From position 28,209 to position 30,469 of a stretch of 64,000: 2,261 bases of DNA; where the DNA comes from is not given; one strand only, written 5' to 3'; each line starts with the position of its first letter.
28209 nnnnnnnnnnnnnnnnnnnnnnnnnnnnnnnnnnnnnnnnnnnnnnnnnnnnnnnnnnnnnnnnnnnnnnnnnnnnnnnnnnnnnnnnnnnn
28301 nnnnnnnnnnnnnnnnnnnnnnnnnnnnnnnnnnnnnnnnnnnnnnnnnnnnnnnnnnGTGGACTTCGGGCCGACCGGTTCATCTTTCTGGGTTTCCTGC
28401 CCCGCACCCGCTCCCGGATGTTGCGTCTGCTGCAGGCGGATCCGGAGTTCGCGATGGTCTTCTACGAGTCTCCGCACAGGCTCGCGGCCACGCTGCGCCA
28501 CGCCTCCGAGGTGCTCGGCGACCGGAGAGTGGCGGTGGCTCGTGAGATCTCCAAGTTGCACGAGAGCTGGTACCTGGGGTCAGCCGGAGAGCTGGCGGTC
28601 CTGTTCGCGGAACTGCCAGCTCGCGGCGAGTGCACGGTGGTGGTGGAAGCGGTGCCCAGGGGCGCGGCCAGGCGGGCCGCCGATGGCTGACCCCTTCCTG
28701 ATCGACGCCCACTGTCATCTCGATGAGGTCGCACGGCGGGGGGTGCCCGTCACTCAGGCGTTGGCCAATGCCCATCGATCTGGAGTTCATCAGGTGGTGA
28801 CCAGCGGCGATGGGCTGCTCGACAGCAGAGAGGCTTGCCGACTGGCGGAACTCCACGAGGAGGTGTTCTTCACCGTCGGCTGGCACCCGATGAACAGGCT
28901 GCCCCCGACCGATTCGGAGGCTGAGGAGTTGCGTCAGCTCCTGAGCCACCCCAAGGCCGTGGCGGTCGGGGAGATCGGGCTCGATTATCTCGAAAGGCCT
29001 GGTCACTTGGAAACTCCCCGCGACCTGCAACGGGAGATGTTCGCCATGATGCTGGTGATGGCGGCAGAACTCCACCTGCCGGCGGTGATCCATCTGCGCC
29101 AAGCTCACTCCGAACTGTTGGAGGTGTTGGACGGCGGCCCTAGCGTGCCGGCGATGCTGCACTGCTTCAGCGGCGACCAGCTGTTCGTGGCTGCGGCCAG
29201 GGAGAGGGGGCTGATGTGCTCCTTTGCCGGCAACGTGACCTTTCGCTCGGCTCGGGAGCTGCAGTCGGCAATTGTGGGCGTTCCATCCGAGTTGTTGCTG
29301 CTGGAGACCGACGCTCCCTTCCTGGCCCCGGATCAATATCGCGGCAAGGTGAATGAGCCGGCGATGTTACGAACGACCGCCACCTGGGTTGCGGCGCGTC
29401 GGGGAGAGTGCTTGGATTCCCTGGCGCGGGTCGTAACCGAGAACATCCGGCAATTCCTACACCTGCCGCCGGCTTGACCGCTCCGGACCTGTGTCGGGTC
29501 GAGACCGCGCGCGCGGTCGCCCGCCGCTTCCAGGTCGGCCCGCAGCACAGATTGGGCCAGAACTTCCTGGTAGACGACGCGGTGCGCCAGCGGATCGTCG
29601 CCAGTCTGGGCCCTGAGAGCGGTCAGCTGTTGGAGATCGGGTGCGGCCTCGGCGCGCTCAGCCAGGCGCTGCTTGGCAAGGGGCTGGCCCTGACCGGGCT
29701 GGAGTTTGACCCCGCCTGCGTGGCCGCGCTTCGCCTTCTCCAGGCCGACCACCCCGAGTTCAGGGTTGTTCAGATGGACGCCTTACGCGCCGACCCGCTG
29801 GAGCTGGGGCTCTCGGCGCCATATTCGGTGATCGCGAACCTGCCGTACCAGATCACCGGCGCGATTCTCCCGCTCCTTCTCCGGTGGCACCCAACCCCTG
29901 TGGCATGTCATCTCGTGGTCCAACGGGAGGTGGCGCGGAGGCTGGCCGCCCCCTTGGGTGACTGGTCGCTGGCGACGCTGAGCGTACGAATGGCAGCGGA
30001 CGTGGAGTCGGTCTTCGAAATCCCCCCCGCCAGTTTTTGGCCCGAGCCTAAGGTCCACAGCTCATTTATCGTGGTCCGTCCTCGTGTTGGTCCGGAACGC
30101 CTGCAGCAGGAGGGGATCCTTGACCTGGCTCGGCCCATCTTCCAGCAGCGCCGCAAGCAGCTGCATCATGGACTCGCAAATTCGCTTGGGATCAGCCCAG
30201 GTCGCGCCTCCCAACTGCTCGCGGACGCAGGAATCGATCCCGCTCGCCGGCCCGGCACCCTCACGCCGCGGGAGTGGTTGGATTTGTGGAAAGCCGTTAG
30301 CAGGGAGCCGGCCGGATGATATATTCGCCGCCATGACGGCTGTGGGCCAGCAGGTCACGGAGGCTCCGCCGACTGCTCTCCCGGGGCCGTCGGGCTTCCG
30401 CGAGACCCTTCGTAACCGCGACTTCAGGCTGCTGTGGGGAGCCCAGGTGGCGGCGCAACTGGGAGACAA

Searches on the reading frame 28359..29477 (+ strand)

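Call 9: search_protein_families(library=pfam, proteins=[window:28359-29477:+])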
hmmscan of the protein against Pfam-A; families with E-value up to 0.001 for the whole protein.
window:28359-29477:+ (372 aa): 1 family
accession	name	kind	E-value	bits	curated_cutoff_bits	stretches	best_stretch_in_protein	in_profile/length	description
PF01026.27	TatD_DNase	-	1.8e-62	211.5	27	1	115-367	1-252/253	TatD related DNase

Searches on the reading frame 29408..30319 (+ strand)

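Call 9: search_protein_families(library=pfam, proteins=[window:29408-30319:+])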
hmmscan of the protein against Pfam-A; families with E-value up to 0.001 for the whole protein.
window:29408-30319:+ (303 aa): 5 families
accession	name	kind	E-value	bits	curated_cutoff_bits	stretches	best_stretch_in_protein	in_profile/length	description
PF00398.26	RrnaAD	-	2.2e-35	122.5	24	1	47-295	6-259/263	Ribosomal RNA adenine dimethylase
PF08242.18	Methyltransf_12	-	1.4e-05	26.1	30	1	75-132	1-60/98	Methyltransferase domain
PF13649.12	Methyltransf_25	-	9.5e-05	23.5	27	1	75-128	2-58/97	Methyltransferase domain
PF08241.18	Methyltransf_11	-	0.00041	21.4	21.2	1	75-128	1-54/95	Methyltransferase domain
PF13489.12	Methyltransf_23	-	0.00041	20.5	27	1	62-119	15-71/164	Methyltransferase domain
